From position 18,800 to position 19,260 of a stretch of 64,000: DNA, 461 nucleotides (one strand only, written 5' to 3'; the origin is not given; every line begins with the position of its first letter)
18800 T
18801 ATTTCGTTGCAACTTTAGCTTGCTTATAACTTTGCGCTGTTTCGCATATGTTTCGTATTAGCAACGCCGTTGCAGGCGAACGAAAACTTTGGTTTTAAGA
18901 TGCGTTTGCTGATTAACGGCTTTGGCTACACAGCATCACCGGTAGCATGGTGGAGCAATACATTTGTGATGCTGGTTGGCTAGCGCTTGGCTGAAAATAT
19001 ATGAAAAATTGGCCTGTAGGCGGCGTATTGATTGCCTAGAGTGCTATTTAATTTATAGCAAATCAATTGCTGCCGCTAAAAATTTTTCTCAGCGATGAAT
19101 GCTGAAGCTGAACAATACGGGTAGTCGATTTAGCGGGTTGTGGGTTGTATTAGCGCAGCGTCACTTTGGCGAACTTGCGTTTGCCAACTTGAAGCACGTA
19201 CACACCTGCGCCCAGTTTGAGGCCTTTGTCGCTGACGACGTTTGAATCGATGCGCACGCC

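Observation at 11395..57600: A 65-70 bp two-hairpin repeat family at very high density (at least 10 copies in 64 kb)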

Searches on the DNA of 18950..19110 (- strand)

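Call 53: search_rna_families(source=window, start=18950, end=19110, threshold=evalue, max_evalue=10)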
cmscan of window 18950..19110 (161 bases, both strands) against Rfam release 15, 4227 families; matches with E-value up to 10: 2.
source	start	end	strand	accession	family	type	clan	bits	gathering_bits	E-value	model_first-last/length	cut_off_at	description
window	18994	19070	-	RF02732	JA04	Gene; sRNA;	-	15.3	81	7.6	1-81/81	no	Aggregatibacter sRNA JA04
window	19002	19058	-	RF01844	SmY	Gene; snRNA; splicing;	-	11.3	39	2.5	1-80/80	no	SmY spliceosomal RNA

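Call 62: search_dna_similar(query=window:18990-19066:-, collection=plasmids, mode=distant, max_evalue=0.01, max_rows=15)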
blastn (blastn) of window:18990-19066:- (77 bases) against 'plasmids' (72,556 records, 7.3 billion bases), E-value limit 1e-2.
No match.

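Call 63: search_dna_similar(query=window:18990-19066:-, collection=phages, mode=distant, max_evalue=0.01, max_rows=15)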
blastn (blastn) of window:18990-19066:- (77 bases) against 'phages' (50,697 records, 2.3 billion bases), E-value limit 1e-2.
No match.
